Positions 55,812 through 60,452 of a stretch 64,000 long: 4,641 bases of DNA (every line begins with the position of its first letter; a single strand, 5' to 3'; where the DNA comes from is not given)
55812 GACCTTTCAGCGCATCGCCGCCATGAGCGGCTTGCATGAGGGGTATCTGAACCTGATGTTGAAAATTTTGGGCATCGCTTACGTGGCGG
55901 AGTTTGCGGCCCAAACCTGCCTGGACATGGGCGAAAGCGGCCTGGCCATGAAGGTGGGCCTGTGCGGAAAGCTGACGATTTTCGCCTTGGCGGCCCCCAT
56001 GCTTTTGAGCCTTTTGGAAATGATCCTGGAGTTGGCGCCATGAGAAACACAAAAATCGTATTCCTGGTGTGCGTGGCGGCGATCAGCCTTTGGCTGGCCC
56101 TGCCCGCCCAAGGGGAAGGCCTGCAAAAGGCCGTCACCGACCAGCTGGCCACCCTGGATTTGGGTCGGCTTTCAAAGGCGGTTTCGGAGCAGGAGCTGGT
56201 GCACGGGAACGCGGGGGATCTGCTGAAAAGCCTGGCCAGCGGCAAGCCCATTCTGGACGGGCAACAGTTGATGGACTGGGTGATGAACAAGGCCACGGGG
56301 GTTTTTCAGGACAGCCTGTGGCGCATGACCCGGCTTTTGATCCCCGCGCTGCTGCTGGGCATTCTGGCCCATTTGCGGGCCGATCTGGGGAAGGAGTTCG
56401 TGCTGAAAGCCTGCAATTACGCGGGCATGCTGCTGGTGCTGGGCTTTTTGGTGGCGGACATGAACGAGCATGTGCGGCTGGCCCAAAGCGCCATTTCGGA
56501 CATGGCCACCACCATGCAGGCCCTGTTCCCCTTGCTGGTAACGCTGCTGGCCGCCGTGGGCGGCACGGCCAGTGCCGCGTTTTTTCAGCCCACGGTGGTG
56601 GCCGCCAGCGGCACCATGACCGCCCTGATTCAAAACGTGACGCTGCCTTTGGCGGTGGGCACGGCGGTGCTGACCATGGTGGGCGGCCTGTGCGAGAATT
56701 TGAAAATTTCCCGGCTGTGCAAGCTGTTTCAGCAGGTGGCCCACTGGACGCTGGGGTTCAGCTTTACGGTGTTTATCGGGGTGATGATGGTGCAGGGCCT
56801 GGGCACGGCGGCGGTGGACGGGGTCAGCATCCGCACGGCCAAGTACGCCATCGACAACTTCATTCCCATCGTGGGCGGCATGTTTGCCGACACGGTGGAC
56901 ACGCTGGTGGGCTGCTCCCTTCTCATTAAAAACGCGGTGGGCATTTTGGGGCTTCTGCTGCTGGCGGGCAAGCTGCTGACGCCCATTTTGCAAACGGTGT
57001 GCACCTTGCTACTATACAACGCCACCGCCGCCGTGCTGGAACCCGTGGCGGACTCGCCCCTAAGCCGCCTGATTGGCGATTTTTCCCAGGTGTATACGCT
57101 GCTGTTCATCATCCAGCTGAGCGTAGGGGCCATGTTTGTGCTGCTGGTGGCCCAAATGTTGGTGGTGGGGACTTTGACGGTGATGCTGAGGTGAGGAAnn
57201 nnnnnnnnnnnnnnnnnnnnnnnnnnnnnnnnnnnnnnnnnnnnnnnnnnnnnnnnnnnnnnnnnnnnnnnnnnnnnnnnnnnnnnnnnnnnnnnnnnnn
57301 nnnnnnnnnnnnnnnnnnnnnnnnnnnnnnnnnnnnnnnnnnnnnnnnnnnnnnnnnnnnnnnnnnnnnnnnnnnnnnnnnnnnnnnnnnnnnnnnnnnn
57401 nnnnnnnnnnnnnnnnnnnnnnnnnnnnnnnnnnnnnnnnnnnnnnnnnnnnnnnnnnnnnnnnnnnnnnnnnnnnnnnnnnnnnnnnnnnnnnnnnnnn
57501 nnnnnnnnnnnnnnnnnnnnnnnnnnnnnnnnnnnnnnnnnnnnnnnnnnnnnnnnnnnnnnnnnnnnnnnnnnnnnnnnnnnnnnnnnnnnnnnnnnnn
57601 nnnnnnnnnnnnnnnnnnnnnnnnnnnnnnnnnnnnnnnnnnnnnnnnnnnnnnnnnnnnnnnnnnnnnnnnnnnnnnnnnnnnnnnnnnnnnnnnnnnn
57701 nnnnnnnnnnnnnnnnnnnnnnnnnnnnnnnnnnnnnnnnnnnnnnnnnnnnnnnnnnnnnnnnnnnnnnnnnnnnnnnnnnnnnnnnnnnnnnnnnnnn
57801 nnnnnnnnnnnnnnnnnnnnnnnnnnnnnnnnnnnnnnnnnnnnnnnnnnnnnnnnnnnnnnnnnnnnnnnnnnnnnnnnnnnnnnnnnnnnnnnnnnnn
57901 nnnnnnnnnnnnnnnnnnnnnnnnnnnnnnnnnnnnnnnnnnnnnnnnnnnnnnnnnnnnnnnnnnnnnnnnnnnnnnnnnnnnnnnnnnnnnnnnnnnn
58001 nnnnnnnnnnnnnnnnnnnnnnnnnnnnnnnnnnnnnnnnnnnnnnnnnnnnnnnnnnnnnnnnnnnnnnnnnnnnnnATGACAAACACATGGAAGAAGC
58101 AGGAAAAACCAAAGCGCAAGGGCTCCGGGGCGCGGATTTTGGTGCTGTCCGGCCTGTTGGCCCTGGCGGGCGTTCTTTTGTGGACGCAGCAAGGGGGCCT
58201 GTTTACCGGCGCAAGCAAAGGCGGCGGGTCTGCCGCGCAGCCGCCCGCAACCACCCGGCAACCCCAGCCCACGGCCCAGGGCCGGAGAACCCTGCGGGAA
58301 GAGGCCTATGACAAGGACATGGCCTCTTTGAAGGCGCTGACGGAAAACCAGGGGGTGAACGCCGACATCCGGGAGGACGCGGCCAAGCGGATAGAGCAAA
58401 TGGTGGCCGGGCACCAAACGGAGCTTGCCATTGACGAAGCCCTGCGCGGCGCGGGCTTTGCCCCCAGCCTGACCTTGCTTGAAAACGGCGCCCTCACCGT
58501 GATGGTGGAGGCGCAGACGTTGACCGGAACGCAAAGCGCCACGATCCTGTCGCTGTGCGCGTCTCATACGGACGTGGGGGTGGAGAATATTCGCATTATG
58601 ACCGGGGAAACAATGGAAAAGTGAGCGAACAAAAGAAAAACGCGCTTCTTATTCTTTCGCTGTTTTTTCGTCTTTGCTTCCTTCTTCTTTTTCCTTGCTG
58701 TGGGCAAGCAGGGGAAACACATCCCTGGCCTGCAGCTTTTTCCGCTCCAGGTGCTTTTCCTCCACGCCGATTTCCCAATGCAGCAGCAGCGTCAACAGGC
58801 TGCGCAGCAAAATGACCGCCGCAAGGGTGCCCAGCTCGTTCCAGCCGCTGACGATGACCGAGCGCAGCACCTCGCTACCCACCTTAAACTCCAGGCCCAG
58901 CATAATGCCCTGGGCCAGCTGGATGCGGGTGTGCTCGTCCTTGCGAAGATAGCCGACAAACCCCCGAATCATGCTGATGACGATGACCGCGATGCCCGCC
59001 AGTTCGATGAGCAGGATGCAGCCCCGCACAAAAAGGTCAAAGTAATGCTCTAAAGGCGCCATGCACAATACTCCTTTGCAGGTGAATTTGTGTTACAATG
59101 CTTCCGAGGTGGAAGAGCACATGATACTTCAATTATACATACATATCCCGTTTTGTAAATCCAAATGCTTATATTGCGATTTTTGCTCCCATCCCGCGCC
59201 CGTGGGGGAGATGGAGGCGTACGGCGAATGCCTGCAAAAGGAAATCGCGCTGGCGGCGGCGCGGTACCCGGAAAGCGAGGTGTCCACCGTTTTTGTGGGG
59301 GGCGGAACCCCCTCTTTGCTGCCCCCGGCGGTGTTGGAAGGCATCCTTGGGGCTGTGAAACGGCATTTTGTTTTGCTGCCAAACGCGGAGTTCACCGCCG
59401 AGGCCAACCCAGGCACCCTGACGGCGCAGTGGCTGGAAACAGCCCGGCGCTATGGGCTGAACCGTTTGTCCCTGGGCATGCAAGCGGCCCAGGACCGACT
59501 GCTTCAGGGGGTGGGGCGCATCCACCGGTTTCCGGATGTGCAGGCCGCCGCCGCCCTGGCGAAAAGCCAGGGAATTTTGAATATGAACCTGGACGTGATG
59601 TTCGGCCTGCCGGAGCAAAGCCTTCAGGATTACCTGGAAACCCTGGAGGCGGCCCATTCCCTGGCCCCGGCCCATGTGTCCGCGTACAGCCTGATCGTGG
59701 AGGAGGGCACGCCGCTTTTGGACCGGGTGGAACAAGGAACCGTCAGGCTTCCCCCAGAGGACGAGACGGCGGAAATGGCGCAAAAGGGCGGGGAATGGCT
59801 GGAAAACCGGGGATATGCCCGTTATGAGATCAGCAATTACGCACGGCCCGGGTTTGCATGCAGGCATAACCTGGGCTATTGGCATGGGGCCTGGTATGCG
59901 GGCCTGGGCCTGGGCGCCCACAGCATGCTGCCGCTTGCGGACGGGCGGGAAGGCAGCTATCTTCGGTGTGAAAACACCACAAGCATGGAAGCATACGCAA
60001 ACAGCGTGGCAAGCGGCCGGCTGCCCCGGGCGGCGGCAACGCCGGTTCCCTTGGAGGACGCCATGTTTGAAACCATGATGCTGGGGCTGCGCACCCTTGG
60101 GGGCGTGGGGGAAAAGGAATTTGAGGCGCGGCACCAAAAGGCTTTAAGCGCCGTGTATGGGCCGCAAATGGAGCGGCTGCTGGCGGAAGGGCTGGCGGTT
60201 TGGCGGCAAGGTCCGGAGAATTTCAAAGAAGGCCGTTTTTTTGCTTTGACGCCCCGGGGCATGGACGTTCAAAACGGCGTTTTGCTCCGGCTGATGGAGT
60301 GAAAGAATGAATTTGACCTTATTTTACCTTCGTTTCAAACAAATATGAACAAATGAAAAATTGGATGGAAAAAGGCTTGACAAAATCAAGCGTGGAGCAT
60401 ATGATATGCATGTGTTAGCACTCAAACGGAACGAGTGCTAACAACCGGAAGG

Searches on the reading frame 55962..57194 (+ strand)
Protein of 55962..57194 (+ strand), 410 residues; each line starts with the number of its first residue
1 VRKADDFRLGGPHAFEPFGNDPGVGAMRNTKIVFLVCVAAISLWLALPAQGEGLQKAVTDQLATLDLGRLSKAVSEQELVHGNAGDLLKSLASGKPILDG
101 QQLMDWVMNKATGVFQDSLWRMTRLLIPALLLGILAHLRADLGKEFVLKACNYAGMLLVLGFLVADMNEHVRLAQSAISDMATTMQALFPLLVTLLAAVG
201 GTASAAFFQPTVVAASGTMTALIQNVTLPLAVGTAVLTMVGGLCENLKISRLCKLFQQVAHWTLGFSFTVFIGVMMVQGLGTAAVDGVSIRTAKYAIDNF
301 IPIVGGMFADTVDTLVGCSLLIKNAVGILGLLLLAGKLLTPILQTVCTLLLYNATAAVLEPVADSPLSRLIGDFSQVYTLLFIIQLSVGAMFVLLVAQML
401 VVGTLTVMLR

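Call 90: search_protein_families(library=pfam, proteins=[window:55962-57194:+], max_evalue=0.000001)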
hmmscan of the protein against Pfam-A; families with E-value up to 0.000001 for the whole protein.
window:55962-57194:+ (410 aa): 1 family
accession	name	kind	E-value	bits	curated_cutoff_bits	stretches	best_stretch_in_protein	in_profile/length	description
PF09546.15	Spore_III_AE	-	7.1e-76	255.9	27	1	85-402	4-320/321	Stage III sporulation protein AE (spore_III_AE)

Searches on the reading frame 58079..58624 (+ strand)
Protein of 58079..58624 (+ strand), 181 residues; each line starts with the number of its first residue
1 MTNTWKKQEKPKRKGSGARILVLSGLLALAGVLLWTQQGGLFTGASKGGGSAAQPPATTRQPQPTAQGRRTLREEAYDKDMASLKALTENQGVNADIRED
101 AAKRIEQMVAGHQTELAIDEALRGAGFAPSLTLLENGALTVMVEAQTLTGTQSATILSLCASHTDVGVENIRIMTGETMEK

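Call 90: search_protein_families(library=pfam, proteins=[window:58079-58624:+], max_evalue=0.000001)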
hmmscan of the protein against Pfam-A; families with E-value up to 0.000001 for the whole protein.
window:58079-58624:+ (181 aa): 1 family
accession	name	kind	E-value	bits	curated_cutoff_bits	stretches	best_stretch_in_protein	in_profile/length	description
PF12685.13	SpoIIIAH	-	2.7e-16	60.5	30.6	1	69-173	87-191/191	SpoIIIAH-like protein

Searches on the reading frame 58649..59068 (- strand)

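Call 90: search_protein_families(library=pfam, proteins=[window:58649-59068:-], max_evalue=0.000001)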
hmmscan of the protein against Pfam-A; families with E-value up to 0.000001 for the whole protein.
window:58649-59068:- (139 aa): 1 family
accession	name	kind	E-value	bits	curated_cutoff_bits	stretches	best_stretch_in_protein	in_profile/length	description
PF07784.16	DUF1622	-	2.7e-17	62.9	24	1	41-100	19-78/78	Protein of unknown function (DUF1622)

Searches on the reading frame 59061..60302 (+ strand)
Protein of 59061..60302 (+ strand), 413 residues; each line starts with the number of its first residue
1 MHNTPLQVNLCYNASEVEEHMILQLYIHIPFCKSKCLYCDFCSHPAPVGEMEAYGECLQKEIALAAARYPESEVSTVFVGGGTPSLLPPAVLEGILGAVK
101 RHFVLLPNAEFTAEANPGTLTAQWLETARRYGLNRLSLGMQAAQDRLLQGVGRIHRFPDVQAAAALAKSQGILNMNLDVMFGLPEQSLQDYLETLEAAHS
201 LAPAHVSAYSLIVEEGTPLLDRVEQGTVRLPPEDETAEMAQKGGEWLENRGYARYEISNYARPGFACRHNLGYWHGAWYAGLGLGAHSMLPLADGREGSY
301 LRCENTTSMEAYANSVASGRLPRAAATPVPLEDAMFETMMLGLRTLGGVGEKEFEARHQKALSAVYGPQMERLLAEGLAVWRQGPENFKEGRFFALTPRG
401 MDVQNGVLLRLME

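Call 90: search_protein_families(library=pfam, proteins=[window:59061-60302:+], max_evalue=0.000001)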
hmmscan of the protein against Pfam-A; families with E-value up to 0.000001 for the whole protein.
window:59061-60302:+ (413 aa): 2 families
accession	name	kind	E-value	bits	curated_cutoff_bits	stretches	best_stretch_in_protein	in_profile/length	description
PF04055.27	Radical_SAM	-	1.8e-22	80.7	29.5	1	26-197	1-165/166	Radical SAM superfamily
PF06969.22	HemN_C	-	1.4e-10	41.5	24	1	330-378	2-50/67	HemN C-terminal domain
